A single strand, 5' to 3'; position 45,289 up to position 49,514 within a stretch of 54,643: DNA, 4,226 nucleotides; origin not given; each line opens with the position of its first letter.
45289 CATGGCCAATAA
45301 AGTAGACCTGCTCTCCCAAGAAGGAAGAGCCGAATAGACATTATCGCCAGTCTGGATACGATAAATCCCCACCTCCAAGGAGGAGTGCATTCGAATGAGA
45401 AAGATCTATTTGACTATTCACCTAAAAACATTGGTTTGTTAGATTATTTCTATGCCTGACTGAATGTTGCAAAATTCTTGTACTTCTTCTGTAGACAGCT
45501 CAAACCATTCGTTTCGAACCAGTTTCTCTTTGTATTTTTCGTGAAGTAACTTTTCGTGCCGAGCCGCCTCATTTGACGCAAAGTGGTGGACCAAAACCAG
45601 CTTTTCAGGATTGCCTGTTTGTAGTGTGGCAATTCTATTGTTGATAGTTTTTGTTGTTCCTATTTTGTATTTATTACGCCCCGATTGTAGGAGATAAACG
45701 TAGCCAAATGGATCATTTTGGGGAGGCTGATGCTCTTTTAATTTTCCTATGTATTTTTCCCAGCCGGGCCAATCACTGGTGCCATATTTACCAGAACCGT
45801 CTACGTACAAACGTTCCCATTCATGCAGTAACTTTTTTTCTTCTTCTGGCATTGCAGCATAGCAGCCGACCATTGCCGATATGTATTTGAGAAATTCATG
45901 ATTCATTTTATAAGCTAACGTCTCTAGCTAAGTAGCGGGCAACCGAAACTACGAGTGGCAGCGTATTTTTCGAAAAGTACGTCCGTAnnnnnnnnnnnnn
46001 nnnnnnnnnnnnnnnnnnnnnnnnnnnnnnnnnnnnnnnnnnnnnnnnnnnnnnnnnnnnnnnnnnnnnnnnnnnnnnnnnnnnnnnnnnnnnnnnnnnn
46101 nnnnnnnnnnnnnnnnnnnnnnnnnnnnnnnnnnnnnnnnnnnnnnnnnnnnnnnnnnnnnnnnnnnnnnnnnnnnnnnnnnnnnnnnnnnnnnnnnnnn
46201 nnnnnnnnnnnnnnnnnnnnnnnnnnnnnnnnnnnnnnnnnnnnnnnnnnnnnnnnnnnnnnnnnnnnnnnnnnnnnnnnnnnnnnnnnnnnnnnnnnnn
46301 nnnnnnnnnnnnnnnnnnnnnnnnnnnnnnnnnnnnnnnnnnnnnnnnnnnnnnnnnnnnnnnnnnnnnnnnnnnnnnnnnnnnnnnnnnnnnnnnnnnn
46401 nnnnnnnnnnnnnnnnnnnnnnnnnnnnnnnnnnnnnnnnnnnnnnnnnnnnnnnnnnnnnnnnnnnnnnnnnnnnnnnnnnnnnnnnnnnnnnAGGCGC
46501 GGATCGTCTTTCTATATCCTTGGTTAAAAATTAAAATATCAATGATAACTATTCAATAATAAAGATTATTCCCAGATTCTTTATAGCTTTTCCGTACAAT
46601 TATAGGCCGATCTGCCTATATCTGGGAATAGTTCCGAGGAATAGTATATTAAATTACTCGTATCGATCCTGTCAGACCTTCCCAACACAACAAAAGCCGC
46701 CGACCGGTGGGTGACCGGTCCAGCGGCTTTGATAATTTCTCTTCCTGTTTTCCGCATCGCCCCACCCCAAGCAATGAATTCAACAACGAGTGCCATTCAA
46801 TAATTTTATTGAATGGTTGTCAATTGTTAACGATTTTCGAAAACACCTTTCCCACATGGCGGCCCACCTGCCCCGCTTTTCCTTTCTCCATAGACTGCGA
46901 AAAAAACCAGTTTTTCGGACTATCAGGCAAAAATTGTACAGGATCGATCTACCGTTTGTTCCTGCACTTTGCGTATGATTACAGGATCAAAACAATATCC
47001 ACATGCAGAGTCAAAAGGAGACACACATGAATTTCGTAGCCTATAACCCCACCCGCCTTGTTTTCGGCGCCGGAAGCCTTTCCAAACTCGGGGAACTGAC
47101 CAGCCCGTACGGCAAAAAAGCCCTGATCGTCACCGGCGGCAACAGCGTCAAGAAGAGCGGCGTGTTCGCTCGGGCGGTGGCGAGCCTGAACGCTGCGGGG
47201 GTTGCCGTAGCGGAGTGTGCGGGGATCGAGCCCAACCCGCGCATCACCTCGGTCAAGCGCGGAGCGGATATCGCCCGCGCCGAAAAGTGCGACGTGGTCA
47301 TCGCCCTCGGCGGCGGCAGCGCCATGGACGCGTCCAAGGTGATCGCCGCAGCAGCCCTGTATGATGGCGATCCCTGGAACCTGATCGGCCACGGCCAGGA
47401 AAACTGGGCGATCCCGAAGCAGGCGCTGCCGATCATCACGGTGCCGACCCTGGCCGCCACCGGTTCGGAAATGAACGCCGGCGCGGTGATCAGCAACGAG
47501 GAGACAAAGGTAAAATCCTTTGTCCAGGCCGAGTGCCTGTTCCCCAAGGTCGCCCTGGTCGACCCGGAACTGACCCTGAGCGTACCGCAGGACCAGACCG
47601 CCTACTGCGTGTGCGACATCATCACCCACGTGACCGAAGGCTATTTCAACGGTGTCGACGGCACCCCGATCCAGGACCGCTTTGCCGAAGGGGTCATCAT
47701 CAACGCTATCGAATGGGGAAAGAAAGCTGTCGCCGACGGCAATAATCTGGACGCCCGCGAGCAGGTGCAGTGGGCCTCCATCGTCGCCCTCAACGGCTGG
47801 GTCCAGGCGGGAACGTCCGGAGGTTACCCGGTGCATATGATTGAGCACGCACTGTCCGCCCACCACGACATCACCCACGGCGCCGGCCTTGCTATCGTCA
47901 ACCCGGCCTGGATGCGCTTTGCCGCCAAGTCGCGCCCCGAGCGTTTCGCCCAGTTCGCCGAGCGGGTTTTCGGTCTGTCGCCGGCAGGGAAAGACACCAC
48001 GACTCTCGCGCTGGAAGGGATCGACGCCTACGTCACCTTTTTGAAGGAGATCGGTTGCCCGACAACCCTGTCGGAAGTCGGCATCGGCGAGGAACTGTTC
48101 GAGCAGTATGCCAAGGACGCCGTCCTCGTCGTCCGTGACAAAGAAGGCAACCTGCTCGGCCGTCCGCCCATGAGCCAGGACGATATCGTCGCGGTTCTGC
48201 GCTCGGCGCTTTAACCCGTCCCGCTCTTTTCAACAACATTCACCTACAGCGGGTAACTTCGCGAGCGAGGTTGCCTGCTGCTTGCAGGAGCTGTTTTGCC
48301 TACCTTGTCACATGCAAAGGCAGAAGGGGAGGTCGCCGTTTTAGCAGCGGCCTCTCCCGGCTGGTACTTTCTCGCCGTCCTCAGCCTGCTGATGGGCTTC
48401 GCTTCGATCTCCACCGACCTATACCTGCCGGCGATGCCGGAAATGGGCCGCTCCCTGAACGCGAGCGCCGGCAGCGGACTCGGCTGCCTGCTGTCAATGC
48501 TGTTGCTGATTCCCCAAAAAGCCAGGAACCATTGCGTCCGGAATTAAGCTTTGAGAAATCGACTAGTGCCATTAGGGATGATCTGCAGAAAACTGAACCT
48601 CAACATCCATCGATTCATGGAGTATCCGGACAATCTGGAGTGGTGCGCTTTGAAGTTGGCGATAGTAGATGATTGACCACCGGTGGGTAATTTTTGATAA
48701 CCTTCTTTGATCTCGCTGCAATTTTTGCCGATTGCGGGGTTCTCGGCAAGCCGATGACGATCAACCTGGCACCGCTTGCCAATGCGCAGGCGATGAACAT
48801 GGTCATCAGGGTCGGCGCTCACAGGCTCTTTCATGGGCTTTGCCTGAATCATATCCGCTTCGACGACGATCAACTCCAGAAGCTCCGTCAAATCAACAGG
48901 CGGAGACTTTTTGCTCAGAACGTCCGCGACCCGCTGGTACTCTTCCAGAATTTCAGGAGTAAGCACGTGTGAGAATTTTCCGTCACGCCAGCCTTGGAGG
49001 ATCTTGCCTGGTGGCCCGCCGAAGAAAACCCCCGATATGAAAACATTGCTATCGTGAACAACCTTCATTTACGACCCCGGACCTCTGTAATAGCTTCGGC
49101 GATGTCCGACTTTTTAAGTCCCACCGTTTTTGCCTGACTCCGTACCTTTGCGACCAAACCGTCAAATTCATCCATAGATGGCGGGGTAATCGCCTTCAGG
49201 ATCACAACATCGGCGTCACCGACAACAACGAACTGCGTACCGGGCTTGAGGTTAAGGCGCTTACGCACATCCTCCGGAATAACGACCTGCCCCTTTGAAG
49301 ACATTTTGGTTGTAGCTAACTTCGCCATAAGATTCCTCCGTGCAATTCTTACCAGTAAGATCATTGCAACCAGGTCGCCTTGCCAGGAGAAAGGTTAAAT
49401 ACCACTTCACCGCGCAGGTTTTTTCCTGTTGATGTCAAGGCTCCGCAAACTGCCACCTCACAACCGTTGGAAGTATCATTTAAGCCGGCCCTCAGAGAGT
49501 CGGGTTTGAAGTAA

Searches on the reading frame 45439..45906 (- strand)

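Call 12: search_protein_families(library=pfam, proteins=[window:45439-45906:-], max_evalue=0.001)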
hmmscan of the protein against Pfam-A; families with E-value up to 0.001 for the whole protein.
window:45439-45906:- (155 aa): 2 families
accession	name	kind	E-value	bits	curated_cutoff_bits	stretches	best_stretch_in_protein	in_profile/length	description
PF13455.12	MUG113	-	3.9e-17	63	22.3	1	80-144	1-68/73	Meiotically up-regulated gene 113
PF10544.15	T5orf172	-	6.1e-13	49.6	20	1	68-147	1-98/101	T5orf172 domain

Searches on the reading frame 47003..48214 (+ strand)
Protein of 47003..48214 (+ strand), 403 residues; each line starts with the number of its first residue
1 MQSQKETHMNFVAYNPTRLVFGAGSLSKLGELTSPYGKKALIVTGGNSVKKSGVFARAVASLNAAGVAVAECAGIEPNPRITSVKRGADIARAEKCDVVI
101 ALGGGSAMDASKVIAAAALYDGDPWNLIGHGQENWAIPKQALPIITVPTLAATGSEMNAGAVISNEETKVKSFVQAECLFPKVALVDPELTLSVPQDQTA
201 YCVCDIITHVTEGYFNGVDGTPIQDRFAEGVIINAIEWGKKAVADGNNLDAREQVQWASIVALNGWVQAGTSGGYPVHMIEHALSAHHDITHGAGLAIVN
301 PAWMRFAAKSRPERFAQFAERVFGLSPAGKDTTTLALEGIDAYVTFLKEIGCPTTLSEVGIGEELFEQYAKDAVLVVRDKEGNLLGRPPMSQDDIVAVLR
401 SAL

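Call 12: search_protein_families(library=pfam, proteins=[window:47003-48214:+], max_evalue=0.001)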
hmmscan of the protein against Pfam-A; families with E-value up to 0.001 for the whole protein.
window:47003-48214:+ (403 aa): 3 families
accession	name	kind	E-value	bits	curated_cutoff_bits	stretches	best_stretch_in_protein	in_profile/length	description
PF00465.25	Fe-ADH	-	1.9e-53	181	31.3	1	16-188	1-168/168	Iron-containing alcohol dehydrogenase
PF25137.1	ADH_Fe_C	-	5.1e-35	121.4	27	1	199-402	1-193/194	Fe-containing alcohol dehydrogenase family, C-terminal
PF13685.12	Fe-ADH_2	-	8.4e-10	39.3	28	1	20-117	1-96/149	Iron-containing alcohol dehydrogenase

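Call 16: find_encoding_contigs(protein=window:47003-48211:+, flank=10000, max_places=10)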
Protein window:47003-48211:+ (403 aa): no gene with exactly this product is on record in the collection.

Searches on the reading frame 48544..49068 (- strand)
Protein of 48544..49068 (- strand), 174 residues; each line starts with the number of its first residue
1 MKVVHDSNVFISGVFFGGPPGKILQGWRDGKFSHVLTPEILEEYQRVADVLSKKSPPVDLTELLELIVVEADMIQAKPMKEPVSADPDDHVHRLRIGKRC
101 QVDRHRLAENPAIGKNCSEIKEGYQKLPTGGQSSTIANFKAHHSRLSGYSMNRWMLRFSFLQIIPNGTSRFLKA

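Call 12: search_protein_families(library=pfam, proteins=[window:48544-49068:-], max_evalue=0.001)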
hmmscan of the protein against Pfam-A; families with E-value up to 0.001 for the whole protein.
window:48544-49068:- (174 aa): 1 family
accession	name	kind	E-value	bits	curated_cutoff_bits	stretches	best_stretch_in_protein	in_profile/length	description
PF13470.12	PIN_3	-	6.1e-11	43.6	27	1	2-91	1-96/115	PIN domain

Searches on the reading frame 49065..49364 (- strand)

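Call 12: search_protein_families(library=pfam, proteins=[window:49065-49364:-], max_evalue=0.001)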
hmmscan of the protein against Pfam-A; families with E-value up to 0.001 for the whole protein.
window:49065-49364:- (99 aa): 1 family
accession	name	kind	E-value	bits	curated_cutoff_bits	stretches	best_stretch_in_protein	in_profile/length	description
PF04014.23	MazE_antitoxin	-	1.5e-08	34.9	24.7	1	19-57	2-42/48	Antidote-toxin recognition MazE, bacterial antitoxin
